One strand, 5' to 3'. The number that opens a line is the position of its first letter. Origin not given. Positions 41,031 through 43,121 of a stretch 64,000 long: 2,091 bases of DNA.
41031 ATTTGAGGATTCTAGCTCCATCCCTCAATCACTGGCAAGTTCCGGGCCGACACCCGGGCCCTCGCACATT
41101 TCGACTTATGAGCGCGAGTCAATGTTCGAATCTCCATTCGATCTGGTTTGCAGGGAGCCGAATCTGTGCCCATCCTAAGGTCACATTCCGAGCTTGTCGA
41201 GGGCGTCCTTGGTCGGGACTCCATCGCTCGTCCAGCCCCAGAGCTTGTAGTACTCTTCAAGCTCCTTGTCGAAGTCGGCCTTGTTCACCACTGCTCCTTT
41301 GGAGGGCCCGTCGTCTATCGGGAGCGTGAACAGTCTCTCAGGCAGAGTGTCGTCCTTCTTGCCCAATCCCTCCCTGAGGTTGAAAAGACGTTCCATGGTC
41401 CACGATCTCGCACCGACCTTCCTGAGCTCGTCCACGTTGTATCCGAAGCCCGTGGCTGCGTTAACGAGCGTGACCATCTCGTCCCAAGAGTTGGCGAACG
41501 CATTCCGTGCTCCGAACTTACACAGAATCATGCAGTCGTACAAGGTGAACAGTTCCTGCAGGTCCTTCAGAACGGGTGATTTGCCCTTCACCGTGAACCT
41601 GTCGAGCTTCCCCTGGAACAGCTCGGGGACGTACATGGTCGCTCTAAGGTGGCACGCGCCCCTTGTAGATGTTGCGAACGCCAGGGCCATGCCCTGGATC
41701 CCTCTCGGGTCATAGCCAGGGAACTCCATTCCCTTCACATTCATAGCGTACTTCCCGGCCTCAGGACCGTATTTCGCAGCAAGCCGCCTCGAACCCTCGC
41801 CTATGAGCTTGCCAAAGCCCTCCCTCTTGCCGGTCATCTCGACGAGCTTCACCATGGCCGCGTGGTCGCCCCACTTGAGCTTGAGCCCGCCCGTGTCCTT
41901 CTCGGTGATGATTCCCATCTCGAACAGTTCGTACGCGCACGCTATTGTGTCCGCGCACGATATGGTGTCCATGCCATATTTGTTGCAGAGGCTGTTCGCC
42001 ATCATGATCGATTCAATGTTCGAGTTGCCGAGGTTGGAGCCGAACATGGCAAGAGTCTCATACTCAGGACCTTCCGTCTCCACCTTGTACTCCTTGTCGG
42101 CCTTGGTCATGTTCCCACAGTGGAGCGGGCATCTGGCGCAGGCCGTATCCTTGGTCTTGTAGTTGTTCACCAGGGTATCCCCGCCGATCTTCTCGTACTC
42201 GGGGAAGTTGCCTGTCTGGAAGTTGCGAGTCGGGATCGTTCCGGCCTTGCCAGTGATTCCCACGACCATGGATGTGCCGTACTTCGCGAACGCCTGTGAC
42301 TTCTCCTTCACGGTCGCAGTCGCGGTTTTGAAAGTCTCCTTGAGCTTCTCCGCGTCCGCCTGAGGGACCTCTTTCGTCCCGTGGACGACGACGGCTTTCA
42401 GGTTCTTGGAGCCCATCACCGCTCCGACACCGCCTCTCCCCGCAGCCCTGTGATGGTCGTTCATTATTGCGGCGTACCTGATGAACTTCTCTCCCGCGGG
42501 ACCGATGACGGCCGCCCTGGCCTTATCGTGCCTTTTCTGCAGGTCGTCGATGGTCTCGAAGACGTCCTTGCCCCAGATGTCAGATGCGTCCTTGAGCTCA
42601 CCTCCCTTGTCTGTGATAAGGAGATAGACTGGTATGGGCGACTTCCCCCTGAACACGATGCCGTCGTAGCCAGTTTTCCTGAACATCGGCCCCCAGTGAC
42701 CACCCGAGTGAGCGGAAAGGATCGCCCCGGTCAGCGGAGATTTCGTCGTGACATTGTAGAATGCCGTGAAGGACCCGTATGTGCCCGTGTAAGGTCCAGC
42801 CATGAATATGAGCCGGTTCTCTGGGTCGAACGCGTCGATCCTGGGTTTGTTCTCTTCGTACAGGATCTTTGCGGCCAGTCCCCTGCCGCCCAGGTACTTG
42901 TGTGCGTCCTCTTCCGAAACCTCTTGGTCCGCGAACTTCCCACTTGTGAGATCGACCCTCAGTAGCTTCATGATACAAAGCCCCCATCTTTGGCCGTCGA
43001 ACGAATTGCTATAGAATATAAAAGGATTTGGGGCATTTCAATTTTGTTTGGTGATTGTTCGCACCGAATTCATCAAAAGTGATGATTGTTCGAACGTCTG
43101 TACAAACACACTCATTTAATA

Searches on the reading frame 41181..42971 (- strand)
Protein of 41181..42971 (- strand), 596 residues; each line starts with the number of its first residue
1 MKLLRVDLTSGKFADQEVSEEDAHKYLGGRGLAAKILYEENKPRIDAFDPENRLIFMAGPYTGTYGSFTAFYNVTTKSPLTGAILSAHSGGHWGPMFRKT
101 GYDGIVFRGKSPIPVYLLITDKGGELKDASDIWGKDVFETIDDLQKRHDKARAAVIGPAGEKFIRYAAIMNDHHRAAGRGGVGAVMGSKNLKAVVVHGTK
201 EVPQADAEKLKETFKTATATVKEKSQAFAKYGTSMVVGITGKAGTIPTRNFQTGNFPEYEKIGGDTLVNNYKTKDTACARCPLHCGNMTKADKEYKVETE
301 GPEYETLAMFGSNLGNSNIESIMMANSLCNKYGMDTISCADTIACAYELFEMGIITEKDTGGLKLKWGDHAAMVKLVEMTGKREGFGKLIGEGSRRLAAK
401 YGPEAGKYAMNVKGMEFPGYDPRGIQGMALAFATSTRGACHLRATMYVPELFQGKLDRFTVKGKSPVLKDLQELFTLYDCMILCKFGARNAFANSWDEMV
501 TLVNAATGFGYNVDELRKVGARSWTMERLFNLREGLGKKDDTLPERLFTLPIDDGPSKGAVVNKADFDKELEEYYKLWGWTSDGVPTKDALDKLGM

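Call 30: find_encoding_contigs(protein=window:41181-42971:-, flank=10000, max_places=1)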
Protein window:41181-42971:- (596 aa): 2 contigs read that carry it; 1 place shown.
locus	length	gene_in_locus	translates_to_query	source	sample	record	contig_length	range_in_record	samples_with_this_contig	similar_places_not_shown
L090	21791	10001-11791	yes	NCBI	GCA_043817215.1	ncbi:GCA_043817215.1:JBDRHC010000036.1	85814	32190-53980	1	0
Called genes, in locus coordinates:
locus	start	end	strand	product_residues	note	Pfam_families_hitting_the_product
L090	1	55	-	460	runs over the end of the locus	PF05369:MtmB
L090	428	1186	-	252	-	PF19420:DDAH_eukar, PF02274:ADI (weak)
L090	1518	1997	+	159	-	PF01625:PMSR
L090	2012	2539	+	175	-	PF00881:Nitroreductase, PF14512:TM1586_NiRdase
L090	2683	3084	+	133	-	PF01641:SelR, PF24046:At4g08330 (weak)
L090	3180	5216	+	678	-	PF04389:Peptidase_M28, PF16254:DUF4910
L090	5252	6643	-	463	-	PF00083:Sugar_tr, PF07690:MFS_1, PF13347:MFS_2 (weak), PF07690:MFS_1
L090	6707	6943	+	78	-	-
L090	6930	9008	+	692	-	PF02897:Peptidase_S9_N, PF00326:Peptidase_S9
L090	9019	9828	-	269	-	PF01925:TauE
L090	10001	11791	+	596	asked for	PF02730:AFOR_N, PF01314:AFOR_C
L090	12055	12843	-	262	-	PF07728:AAA_5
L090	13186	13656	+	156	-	PF06445:GyrI-like, PF14526:Cass2 (weak)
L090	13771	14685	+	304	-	PF00005:ABC_tran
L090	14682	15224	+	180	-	-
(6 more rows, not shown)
